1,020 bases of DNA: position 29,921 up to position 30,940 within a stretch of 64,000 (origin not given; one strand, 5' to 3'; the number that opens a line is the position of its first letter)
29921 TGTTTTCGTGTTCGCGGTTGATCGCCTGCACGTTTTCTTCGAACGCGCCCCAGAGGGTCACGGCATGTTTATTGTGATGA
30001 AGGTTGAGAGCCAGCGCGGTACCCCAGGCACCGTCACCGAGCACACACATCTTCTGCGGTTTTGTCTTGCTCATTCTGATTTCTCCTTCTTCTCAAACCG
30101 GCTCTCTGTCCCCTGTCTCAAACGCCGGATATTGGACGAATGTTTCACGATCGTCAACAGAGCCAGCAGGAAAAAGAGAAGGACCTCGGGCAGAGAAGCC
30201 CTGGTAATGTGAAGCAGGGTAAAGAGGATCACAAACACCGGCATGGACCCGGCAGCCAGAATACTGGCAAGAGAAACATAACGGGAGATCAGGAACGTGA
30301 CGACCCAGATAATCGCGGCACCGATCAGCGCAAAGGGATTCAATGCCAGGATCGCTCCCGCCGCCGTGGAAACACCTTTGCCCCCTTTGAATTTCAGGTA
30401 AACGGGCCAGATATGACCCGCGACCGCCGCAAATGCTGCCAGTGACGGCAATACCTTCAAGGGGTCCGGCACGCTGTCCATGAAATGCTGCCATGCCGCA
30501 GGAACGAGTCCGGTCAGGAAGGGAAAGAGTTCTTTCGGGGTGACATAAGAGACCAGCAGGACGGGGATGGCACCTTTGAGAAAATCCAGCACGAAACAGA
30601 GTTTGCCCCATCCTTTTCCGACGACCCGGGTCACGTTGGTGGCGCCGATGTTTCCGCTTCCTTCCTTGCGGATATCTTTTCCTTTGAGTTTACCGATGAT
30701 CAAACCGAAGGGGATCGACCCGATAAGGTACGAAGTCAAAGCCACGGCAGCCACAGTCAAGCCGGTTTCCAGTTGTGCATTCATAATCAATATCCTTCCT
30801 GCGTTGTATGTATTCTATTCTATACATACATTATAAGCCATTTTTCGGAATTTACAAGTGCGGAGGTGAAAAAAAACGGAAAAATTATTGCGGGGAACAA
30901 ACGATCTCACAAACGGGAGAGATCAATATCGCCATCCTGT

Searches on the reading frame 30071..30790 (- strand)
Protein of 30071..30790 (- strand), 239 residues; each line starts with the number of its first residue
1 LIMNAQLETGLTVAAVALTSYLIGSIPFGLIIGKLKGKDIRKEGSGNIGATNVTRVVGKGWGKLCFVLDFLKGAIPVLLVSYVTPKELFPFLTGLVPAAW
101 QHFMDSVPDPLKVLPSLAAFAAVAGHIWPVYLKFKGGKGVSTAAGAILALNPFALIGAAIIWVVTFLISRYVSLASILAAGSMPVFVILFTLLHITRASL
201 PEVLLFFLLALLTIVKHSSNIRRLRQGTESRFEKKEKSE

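Call 7: search_protein_families(library=pfam, proteins=[window:30071-30790:-], max_evalue=0.01)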
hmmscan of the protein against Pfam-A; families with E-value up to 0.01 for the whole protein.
window:30071-30790:- (239 aa): 1 family
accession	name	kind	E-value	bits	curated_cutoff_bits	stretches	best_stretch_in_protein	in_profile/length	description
PF02660.20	G3P_acyltransf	-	2.5e-57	194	24.1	1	20-224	2-164/164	Glycerol-3-phosphate acyltransferase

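Call 10: find_encoding_contigs(protein=window:30071-30784:-, flank=6000, max_places=10)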
Protein window:30071-30784:- (237 aa): 17 contigs read that carry it; 10 places shown.
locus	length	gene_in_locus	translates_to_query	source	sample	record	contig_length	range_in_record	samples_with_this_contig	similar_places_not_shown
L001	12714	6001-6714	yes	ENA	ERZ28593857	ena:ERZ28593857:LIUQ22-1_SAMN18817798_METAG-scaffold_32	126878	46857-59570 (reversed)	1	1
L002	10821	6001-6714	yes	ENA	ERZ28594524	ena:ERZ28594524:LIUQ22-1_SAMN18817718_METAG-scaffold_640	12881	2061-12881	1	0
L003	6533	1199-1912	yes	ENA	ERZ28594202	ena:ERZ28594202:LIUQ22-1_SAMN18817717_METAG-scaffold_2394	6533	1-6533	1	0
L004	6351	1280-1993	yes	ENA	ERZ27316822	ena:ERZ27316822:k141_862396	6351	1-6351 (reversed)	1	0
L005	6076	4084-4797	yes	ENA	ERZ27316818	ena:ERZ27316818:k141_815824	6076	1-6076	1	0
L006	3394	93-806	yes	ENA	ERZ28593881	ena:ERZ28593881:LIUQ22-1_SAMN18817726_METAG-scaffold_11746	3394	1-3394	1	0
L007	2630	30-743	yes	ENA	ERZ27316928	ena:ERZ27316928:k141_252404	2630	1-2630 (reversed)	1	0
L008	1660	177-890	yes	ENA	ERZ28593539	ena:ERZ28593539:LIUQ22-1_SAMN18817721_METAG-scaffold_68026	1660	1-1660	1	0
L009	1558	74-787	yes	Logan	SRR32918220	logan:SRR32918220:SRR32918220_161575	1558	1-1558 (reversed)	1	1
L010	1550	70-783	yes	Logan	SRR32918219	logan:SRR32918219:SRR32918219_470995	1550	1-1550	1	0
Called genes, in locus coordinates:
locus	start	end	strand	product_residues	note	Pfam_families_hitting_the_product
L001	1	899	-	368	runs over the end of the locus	PF00953:Glycos_transf_4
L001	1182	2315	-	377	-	PF01168:Ala_racemase_N, PF00842:Ala_racemase_C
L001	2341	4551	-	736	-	PF17764:PriA_3primeBD, PF00270:DEAD, PF04851:ResIII, PF18319:Zn_ribbon_PriA, PF00271:Helicase_C, PF18074:PriA_C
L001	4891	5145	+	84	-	PF12668:DUF3791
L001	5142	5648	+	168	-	PF13151:DUF3990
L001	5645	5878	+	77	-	-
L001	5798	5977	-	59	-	-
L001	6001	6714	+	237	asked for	PF02660:G3P_acyltransf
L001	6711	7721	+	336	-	PF01210:NAD_Gly3P_dh_N, PF02558:ApbA (weak), PF03807:F420_oxidored (weak), PF07479:NAD_Gly3P_dh_C, PF20618:GPD_NAD_C_bact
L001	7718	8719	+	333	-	PF27149:YdjY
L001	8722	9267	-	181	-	PF02677:QueH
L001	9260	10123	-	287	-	-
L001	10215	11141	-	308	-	PF07963:N_methyl (weak)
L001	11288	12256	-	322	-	PF00657:Lipase_GDSL, PF13472:Lipase_GDSL_2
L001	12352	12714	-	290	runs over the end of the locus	PF12844:HTH_19 (weak), PF13413:HTH_25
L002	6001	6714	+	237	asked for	PF02660:G3P_acyltransf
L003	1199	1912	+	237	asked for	PF02660:G3P_acyltransf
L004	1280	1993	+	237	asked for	PF02660:G3P_acyltransf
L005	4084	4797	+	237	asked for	PF02660:G3P_acyltransf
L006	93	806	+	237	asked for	PF02660:G3P_acyltransf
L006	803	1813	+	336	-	PF01210:NAD_Gly3P_dh_N, PF02558:ApbA (weak), PF03807:F420_oxidored (weak), PF07479:NAD_Gly3P_dh_C, PF20618:GPD_NAD_C_bact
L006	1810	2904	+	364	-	-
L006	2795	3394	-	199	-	?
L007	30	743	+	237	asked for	PF02660:G3P_acyltransf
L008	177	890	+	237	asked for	PF02660:G3P_acyltransf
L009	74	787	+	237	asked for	PF02660:G3P_acyltransf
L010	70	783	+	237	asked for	PF02660:G3P_acyltransf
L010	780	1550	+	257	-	?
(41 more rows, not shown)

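Call 14: find_related_loci(query=window:30071-30784:-, collection=genome_contigs, flank=6000)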
Query window:30071-30784:- (237 aa) in genome_contigs; peptide patterns used: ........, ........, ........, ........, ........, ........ (x = any residue, [..] = any of these).
127 stretches matched a pattern; 52 encode a relative of the query (tblastn E <= 1e-3); 52 distinct loci.
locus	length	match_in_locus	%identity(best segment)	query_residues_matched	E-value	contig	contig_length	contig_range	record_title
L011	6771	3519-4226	79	1-235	3e-122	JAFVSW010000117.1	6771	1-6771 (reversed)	MAG: Lentisphaeria bacterium isolate RGIG5364 Sheep_Colon-3__c334333, whole genome shotgun sequence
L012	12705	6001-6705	76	1-235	6e-117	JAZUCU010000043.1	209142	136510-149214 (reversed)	MAG: Victivallales bacterium isolate T1900045313_YK20190002.MAGScoT_cleanbin_000029 SGB_6252_k141_3933949, whole genome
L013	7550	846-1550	63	5-235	1e-97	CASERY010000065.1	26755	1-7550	uncultured bacterium isolate CO.O43.metabat-bins.8 genome assembly, contig: CO.O43.metabat-bins.8.fa_k141_6968833, whole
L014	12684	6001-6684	61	8-236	6e-77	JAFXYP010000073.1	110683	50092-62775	MAG: Lentisphaeria bacterium isolate RGIG6864 Sheep_Rumen-4__c1278392, whole genome shotgun sequence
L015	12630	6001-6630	55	9-235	4e-72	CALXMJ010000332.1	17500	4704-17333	MAG: uncultured Victivallales bacterium isolate E02__bin388 genome assembly, contig: E02__k127_265526, whole genome shot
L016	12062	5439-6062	55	11-235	1e-71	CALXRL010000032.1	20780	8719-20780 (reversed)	MAG: uncultured Victivallales bacterium isolate E12__bin89 genome assembly, contig: E12__k127_5063760, whole genome shot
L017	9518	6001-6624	56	15-236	5e-68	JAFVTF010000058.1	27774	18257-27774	MAG: Lentisphaeria bacterium isolate RGIG5373 Sheep_Colon-3__c457212, whole genome shotgun sequence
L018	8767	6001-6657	53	1-236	2e-64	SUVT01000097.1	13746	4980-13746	MAG: Lentisphaerae bacterium isolate SIG79 NODE_19589_length_13746_cov_1.728614, whole genome shotgun sequence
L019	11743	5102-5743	54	1-231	2e-63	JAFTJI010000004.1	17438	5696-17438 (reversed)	MAG: Lentisphaeria bacterium isolate RGIG3871 Roe_deer_Cecum-2__c10532, whole genome shotgun sequence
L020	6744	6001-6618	48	11-231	7e-54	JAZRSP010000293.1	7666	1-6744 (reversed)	MAG: Victivallaceae bacterium isolate T1900045346_YK20190036.MAGScoT_cleanbin_000026 SGB_6714_k141_29446, whole genome s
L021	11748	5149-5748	47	15-234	8e-53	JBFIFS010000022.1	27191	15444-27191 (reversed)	MAG: Kiritimatiellia bacterium isolate Mix_sand11.2021.09.G.36 k141_3626621_length_27191_cov_12.7855, whole genome shotg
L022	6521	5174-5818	46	1-237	8e-50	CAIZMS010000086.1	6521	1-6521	uncultured bacterium isolate Loc080925-8m_bin-101 genome assembly, contig: bin-101:086/419, whole genome shotgun sequenc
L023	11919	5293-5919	43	12-234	4e-49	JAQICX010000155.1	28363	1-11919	MAG: Kiritimatiellae bacterium isolate GH20 k119_90806, whole genome shotgun sequence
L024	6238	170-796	47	4-235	3e-49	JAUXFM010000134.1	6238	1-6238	MAG: Lentisphaerales bacterium isolate CSMAG_2903 CSMAG_2903_k117_5506822_length_6238_cov_13.0000, whole genome shotgun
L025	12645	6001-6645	46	1-237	2e-48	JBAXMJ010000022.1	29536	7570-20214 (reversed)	MAG: bacterium isolate ELA450 MAG450_22, whole genome shotgun sequence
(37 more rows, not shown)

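Call 18: find_homologous_proteins(query=window:30071-30784:-, max_evalue=1e-40)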
Query window:30071-30784:- (237 aa): 1190 proteins with E <= 1e-40 among 8000 candidates; the best 120 are listed.
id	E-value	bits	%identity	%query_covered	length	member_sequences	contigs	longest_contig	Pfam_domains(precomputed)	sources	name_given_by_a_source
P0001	1.1e-146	505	100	100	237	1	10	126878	PF02660.21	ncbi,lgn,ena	-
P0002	3.6e-146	503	100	100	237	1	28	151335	PF02660.21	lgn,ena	-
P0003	1.6e-145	501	99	100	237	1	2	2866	PF02660.21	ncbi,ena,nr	ncbi:MAG: glycerol-3-phosphate 1-O-acyltransferase PlsY [Lentisphaeria bacterium]|nr:glycerol-3-phos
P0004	2.5e-145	500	99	100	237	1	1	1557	PF02660.21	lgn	-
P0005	2.7e-145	500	99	100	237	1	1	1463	PF02660.21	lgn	-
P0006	2.6e-124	431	85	100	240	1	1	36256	PF02660.21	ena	-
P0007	1.4e-120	419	81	100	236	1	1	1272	PF02660.21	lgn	-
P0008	2.3e-119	415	78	100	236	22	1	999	PF02660.21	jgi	jgi:glycerol-3-phosphate acyltransferase PlsY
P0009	4.9e-116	404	76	100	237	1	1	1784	PF02660.21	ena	-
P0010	7.0e-116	404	79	99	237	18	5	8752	PF02660.21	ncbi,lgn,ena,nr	ncbi:MAG: glycerol-3-phosphate 1-O-acyltransferase PlsY [Lentisphaeria bacterium]|nr:glycerol-3-phos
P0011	8.0e-116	404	76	100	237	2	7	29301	PF02660.21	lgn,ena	-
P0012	1.4e-115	403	76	100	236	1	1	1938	PF02660.21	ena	-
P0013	4.1e-115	401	76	100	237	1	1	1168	PF02660.21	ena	-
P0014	4.4e-115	401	76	100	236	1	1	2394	PF02660.21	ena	-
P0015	4.7e-115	401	76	99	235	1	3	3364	PF02660.21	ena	-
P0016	6.5e-115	401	76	99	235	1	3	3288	PF02660.21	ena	-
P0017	4.7e-114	398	76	99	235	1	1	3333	PF02660.21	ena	-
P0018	5.5e-106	371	76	93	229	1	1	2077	PF02660.21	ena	-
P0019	5.4e-101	355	68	100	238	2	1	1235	PF02660.21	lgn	-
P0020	7.2e-98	345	67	99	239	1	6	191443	PF02660.21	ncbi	-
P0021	7.4e-96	338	65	99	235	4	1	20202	PF02660.21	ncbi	-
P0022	9.5e-95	335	65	99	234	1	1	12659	PF02660.21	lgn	-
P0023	1.3e-94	334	64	99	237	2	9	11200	PF02660.21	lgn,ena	-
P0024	3.5e-91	323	63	97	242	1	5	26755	PF02660.21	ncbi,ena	-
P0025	5.9e-88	312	81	73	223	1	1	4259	PF02660.21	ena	-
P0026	9.5e-84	299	68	96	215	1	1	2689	PF02660.21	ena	-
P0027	1.4e-81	292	61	100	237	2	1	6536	PF02660.21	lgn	-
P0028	1.7e-81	291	63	97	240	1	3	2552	PF02660.21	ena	-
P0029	2.5e-81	291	59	99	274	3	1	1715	PF02660.21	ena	-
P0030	1.5e-80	288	60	100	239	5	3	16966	PF02660.21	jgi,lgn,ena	-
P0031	1.9e-80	288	62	95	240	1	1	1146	PF02660.21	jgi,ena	-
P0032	1.3e-79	285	61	97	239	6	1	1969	PF02660.21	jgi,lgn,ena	jgi:glycerol-3-phosphate acyltransferase PlsY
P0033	1.9e-79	285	60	97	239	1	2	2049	PF02660.21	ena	-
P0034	4.2e-78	280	59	98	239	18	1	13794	PF02660.21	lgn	-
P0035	1.2e-77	279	60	97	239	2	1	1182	PF02660.21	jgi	-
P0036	6.9e-74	266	73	69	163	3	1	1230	PF02660.21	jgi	jgi:glycerol-3-phosphate acyltransferase PlsY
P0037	2.9e-73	264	60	98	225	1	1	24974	PF02660.21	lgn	-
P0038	4.2e-73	264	58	97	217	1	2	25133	PF02660.21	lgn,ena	-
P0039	6.8e-72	260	58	97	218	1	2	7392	PF02660.21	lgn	-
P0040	9.6e-72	259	56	98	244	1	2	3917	PF02660.21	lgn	-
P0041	1.1e-70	256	57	98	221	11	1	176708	PF02660.21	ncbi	-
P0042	1.3e-70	256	56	100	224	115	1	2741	PF02660.21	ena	-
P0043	2.6e-70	255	59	93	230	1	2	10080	PF02660.21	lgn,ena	-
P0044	4.6e-70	254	57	96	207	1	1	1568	PF02660.21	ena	-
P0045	5.3e-70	254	57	100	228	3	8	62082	PF02660.21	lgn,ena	-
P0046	5.4e-70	254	58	97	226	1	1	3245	PF02660.21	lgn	-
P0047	2.2e-69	252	56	98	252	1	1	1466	PF02660.21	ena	-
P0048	2.5e-69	251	59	92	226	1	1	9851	PF02660.21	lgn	-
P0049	4.5e-69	251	54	100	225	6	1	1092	PF02660.21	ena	-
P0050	1.0e-68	249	55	96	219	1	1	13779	PF02660.21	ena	-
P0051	1.9e-68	249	57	93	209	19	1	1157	PF02660.21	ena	-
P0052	1.0e-67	246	58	92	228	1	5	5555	PF02660.21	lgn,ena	-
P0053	1.3e-67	246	53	100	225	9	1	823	PF02660.21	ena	-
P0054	2.0e-67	245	57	96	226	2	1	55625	PF02660.21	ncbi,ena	-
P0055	2.4e-67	245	55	98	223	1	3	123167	PF02660.21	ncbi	-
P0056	2.7e-67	245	56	100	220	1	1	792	PF02660.21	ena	-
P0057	2.7e-67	245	55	97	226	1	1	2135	PF02660.21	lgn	-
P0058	5.9e-67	244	58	97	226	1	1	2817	PF02660.21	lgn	-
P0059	9.9e-67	243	55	100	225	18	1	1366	PF02660.21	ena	-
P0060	1.1e-66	243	57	99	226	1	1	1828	PF02660.21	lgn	-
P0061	1.2e-66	243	57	96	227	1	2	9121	PF02660.21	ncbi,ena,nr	ncbi:MAG: glycerol-3-phosphate 1-O-acyltransferase PlsY [Lentisphaeria bacterium]|nr:glycerol-3-phos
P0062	1.5e-66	242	54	100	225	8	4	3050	PF02660.21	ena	-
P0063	2.4e-66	242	55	100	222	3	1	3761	PF02660.21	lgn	-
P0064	2.4e-66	242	54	98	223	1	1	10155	PF02660.21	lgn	-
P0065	5.0e-66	241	58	96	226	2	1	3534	PF02660.21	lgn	-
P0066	5.6e-66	240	59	96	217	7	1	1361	PF02660.21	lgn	-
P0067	5.6e-66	240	58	94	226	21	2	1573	PF02660.21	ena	-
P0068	7.7e-66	240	56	92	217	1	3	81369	PF02660.21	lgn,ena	-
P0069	8.9e-66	240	58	96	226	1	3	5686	PF02660.21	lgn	-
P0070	8.9e-66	240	55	95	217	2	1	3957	PF02660.21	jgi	-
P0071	9.3e-66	240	57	94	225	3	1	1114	PF02660.21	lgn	-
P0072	1.1e-65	239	56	93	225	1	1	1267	PF02660.21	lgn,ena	-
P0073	1.4e-65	239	57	99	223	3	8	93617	PF02660.21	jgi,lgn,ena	-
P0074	1.5e-65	239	57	96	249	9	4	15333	PF02660.21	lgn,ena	-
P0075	2.1e-65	239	56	97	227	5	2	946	PF02660.21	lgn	-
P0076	2.9e-65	238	57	96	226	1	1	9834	PF02660.21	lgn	-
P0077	5.4e-65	237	56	96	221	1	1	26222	PF02660.21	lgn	-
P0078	9.4e-65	236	55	96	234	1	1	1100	PF02660.21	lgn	-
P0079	1.6e-64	236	56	97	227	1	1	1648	PF02660.21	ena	-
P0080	5.0e-64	234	56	97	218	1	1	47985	PF02660.21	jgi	-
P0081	5.0e-64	234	55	92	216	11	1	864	PF02660.21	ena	-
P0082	1.2e-63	233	56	95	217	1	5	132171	PF02660.21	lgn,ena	-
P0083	1.4e-63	233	54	96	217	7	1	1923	PF02660.21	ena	-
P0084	1.9e-63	232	55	95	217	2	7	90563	PF02660.21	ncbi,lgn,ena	-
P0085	3.1e-63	232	54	95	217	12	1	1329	PF02660.21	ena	-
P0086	4.3e-63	231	57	95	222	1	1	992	PF02660.21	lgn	-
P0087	7.2e-63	230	56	95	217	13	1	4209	PF02660.21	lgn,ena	-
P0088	7.9e-63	230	56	94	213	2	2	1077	PF02660.21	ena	-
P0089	1.4e-62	229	55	99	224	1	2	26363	PF02660.21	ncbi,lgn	-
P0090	1.7e-62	229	57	95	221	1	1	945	PF02660.21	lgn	-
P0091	1.8e-62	229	52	99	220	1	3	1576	PF02660.21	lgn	-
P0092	2.0e-62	229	55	99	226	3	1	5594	PF02660.21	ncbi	-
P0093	2.2e-62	229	56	98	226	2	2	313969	PF02660.21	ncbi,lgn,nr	ncbi:MAG: Glycerol-3-phosphate acyltransferase [Lentisphaerae bacterium ADurb.Bin242]|nr:MAG: Glycer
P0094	2.6e-62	229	55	97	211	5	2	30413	PF02660.21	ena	-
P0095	5.8e-62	227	53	97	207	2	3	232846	PF02660.21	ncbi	-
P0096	6.1e-62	227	54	93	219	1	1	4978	PF02660.21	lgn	-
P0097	7.1e-62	227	54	98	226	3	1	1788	PF02660.21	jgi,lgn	-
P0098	7.4e-62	227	55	96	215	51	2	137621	PF02660.21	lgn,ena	-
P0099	8.5e-62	227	53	92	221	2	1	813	PF02660.21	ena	-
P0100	1.3e-61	226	56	92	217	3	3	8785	PF02660.21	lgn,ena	-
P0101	1.7e-61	226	55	95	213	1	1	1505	PF02660.21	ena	-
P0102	2.8e-61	225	53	96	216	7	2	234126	PF02660.21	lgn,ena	-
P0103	3.6e-61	225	55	96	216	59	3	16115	PF02660.21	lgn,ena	-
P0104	4.3e-61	225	54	96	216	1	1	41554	PF02660.21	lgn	-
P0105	4.8e-61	224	54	94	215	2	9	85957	PF02660.21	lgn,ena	-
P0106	9.1e-61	223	52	97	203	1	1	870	PF02660.21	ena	-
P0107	1.1e-60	223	52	100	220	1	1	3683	PF02660.21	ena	-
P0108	1.2e-60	223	53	94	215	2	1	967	PF02660.21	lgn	-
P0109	1.2e-60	223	52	100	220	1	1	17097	PF02660.21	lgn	-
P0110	1.4e-60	223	52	100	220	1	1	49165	PF02660.21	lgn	-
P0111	1.5e-60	223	52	100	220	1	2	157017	PF02660.21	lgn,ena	-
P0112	1.5e-60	223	52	100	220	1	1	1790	PF02660.21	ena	-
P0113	1.7e-60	223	54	96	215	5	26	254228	PF02660.21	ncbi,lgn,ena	-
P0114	1.8e-60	223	55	95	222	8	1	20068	PF02660.21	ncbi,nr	ncbi:MAG: glycerol-3-phosphate 1-O-acyltransferase PlsY [Lentisphaeria bacterium]|nr:glycerol-3-phos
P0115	1.9e-60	222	52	100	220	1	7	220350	PF02660.21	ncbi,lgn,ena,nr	ncbi:MAG: glycerol-3-phosphate 1-O-acyltransferase PlsY [Lentisphaeria bacterium]|nr:glycerol-3-phos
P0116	2.3e-60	222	54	94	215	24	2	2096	PF02660.21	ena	-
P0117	2.7e-60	222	57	94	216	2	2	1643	PF02660.21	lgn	-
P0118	3.9e-60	221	55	95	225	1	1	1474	PF02660.21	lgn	-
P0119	5.6e-60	221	53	96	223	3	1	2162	PF02660.21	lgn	-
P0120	6.7e-60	221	54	96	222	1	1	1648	PF02660.21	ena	-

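Call 20: find_encoding_contigs(protein=P0006, flank=7000, max_places=5)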
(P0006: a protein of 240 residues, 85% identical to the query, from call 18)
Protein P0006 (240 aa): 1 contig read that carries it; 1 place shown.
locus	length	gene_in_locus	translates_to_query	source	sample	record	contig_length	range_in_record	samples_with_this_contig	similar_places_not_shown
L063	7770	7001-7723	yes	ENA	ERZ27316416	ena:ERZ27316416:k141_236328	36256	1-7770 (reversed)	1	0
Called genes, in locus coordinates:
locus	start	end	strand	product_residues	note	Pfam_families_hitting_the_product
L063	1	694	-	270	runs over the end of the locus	PF00929:RNase_T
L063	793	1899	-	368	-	PF00953:Glycos_transf_4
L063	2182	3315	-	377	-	PF01168:Ala_racemase_N, PF00842:Ala_racemase_C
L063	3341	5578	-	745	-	PF17764:PriA_3primeBD, PF00270:DEAD, PF04851:ResIII, PF18319:Zn_ribbon_PriA (weak), PF00271:Helicase_C, PF18074:PriA_C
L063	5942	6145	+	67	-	PF12668:DUF3791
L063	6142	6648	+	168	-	PF13151:DUF3990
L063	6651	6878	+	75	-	-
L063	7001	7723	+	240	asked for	PF02660:G3P_acyltransf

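Call 21: find_encoding_contigs(protein=P0002, flank=4000, max_places=10)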
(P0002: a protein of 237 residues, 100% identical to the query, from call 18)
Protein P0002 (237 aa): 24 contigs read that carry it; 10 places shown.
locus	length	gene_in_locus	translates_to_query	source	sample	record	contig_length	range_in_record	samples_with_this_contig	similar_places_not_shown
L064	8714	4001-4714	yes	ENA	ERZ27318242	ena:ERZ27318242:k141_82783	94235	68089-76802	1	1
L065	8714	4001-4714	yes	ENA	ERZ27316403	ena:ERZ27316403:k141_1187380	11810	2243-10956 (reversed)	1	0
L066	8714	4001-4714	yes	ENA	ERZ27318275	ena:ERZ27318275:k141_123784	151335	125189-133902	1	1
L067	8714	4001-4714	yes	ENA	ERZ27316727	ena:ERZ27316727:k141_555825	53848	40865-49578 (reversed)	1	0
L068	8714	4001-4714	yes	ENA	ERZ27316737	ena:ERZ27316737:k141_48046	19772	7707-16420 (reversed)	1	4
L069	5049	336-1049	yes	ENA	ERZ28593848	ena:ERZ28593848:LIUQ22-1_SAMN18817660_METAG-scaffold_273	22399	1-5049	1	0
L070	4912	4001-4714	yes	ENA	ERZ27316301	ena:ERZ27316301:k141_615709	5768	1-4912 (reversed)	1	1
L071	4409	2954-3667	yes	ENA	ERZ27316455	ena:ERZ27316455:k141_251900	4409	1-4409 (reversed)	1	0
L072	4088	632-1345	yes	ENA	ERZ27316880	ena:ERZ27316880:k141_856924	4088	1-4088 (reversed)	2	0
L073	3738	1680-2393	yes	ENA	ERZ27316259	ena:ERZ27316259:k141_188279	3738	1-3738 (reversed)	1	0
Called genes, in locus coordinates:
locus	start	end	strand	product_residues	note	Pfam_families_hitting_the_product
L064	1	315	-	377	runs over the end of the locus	PF01168:Ala_racemase_N, PF00842:Ala_racemase_C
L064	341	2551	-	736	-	PF17764:PriA_3primeBD, PF00270:DEAD, PF04851:ResIII, PF18319:Zn_ribbon_PriA, PF00271:Helicase_C, PF18074:PriA_C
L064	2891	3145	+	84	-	PF12668:DUF3791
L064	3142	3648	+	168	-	PF13151:DUF3990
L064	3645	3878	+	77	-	-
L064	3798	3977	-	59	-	-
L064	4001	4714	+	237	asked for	PF02660:G3P_acyltransf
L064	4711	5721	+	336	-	PF01210:NAD_Gly3P_dh_N, PF02558:ApbA (weak), PF03807:F420_oxidored (weak), PF07479:NAD_Gly3P_dh_C, PF20618:GPD_NAD_C_bact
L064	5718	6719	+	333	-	PF27149:YdjY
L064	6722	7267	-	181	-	PF02677:QueH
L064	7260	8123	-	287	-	-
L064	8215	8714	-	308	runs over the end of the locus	PF07963:N_methyl (weak)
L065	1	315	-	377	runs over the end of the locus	PF01168:Ala_racemase_N, PF00842:Ala_racemase_C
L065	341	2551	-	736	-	PF17764:PriA_3primeBD, PF00270:DEAD, PF04851:ResIII, PF18319:Zn_ribbon_PriA, PF00271:Helicase_C, PF18074:PriA_C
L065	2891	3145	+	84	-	PF12668:DUF3791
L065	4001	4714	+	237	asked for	PF02660:G3P_acyltransf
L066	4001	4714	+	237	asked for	PF02660:G3P_acyltransf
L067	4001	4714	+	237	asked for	PF02660:G3P_acyltransf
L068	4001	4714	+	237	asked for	PF02660:G3P_acyltransf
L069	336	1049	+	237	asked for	PF02660:G3P_acyltransf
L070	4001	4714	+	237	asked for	PF02660:G3P_acyltransf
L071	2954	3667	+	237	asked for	PF02660:G3P_acyltransf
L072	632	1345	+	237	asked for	PF02660:G3P_acyltransf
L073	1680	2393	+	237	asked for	PF02660:G3P_acyltransf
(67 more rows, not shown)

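Call 24: search_protein_families(library=pfam, proteins=[L011:449-1558:+, L011:1574-2275:+, L011:2268-3401:+, L012:3590-4978:+, L012:4980-5903:+, L012:2028-3137:+, L012:3151-3852:+], max_evalue=0.00001)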
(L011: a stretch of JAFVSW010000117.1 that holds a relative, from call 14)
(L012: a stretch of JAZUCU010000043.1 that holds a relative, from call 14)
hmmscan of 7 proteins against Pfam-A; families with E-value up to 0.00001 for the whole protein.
L011:449-1558:+ (369 aa): 1 family
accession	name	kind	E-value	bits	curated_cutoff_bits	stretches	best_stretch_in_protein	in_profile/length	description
PF00180.25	Iso_dh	-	2.2e-88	297.3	27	1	6-364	1-347/348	Isocitrate/isopropylmalate dehydrogenase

L011:1574-2275:+ (233 aa): 4 families
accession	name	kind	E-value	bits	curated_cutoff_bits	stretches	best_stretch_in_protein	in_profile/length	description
PF14622.11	Ribonucleas_3_3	-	4.8e-37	127.4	35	1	17-143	1-125/128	Ribonuclease-III-like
PF00636.31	Ribonuclease_3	-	5.9e-25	88.4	27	1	41-131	1-102/102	Ribonuclease III domain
PF00035.32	dsrm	-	3.3e-12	47.2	23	1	159-225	1-66/66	Double-stranded RNA binding motif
PF22935.1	RM44_endonuclase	-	5.6e-08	33.4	27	1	14-126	16-139/139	Large ribosomal subunit protein mL44, endonuclease domain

L011:2268-3401:+ (377 aa): 3 families
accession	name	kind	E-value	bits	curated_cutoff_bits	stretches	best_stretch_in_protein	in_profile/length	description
PF00465.25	Fe-ADH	-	2e-44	151.6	31.3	1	10-178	1-168/168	Iron-containing alcohol dehydrogenase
PF25137.1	ADH_Fe_C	-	1.7e-41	142.5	27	1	189-373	1-191/194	Fe-containing alcohol dehydrogenase family, C-terminal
PF13685.12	Fe-ADH_2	-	5.3e-08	33.4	28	1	15-109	2-95/149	Iron-containing alcohol dehydrogenase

L012:3590-4978:+ (462 aa): 3 families
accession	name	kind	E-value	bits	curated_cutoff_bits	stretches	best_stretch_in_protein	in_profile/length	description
PF25137.1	ADH_Fe_C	-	8e-44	150.1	27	1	274-458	1-191/194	Fe-containing alcohol dehydrogenase family, C-terminal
PF00465.25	Fe-ADH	-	1.3e-40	139.2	31.3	1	95-263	1-168/168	Iron-containing alcohol dehydrogenase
PF13685.12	Fe-ADH_2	-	3e-08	34.2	28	1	102-194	4-95/149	Iron-containing alcohol dehydrogenase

L012:4980-5903:+ (307 aa): 2 families
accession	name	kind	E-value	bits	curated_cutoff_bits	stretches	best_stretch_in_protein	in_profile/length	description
PF00535.33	Glycos_transf_2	-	3.5e-19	69.8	23.3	1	4-109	2-106/168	Glycosyl transferase family 2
PF10111.15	Glyco_tranf_2_2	-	1.3e-09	38.4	27.3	1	6-135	6-134/276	Glycosyltransferase like family 2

L012:2028-3137:+ (369 aa): 1 family
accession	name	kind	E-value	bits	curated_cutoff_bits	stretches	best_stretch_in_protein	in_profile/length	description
PF00180.25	Iso_dh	-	1.1e-87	295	27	1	6-364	1-347/348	Isocitrate/isopropylmalate dehydrogenase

L012:3151-3852:+ (233 aa): 4 families
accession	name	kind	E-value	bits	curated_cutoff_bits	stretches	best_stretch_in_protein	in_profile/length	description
PF14622.11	Ribonucleas_3_3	-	9.1e-38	129.8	35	1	19-143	3-125/128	Ribonuclease-III-like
PF00636.31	Ribonuclease_3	-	3.5e-24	86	27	1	41-131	1-102/102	Ribonuclease III domain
PF00035.32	dsrm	-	3.9e-13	50.2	23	1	159-225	1-66/66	Double-stranded RNA binding motif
PF22935.1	RM44_endonuclase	-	2.1e-06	28.3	27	0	18-126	20-139/139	Large ribosomal subunit protein mL44, endonuclease domain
